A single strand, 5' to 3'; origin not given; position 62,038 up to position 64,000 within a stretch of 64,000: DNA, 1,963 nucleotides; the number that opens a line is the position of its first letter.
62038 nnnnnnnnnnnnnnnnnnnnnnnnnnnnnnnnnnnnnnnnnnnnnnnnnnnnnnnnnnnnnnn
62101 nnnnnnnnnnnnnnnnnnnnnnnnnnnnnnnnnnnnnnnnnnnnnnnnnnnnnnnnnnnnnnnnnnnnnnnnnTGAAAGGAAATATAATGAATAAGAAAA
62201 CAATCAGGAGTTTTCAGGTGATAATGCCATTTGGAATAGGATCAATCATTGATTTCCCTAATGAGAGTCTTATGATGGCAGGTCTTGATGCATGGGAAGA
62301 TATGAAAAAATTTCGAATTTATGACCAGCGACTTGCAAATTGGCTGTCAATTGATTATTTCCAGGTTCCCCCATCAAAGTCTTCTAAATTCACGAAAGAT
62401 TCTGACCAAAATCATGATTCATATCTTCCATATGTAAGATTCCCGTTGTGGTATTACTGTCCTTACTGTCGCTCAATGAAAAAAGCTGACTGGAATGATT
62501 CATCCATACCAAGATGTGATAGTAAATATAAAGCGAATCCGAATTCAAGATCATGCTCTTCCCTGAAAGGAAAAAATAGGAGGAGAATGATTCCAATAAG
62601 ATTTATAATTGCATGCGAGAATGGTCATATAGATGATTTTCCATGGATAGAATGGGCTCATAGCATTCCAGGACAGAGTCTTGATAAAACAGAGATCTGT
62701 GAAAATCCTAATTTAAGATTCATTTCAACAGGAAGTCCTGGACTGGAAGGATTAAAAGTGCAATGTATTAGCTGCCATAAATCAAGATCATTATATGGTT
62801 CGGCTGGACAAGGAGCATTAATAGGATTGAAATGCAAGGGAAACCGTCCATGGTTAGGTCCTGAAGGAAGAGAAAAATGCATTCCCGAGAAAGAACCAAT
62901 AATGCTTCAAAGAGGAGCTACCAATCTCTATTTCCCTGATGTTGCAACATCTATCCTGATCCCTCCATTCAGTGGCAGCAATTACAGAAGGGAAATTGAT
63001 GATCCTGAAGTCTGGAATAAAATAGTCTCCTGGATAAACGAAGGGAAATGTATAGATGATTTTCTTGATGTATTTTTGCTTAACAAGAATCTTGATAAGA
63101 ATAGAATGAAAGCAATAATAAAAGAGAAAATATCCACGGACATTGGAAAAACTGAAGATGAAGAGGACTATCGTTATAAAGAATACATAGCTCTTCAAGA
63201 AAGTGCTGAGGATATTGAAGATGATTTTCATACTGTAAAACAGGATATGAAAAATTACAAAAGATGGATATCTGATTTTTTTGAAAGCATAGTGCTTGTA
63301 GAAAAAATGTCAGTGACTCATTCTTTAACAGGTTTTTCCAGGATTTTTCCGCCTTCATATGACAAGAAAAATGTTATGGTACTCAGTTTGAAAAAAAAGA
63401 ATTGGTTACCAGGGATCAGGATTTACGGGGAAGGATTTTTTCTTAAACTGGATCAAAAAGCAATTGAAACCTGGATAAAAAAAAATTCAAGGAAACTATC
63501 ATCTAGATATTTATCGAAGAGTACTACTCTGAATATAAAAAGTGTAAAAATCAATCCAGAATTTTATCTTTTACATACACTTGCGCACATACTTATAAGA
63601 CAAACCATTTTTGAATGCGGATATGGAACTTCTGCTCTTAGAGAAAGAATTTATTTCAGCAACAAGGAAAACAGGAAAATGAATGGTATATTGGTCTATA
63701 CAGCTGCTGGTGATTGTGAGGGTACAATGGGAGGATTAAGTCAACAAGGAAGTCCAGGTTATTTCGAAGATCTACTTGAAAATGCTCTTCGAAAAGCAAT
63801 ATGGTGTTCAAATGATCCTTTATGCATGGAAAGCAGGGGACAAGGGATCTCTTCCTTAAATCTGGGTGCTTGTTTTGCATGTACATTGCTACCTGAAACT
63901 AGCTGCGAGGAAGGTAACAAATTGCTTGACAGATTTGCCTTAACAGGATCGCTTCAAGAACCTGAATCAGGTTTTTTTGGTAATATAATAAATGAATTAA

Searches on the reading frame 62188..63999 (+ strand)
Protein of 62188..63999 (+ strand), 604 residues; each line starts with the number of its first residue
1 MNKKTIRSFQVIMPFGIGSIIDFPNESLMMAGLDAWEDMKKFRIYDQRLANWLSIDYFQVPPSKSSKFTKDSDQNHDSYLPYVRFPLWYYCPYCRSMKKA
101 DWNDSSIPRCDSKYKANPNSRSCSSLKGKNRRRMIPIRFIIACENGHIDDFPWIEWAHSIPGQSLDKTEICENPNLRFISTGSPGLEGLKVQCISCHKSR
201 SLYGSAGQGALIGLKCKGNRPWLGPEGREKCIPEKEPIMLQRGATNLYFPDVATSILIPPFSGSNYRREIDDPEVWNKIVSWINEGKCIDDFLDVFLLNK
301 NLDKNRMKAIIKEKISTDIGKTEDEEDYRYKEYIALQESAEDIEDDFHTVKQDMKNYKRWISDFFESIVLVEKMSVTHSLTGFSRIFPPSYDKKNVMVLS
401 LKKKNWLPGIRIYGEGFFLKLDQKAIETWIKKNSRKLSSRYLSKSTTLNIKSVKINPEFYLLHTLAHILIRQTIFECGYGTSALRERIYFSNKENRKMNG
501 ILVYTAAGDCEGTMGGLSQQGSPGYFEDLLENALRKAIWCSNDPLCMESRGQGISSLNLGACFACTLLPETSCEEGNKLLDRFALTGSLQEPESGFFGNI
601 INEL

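Call 81: search_protein_families(library=pfam, proteins=[window:62188-63999:+], max_evalue=0.01)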
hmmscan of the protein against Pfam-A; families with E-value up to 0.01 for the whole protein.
window:62188-63999:+ (604 aa): 1 family
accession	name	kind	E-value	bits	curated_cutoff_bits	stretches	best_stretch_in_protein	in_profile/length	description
PF09369.15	MZB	-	3.4e-06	28.1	24.2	1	465-565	1-79/80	MrfA Zn-binding domain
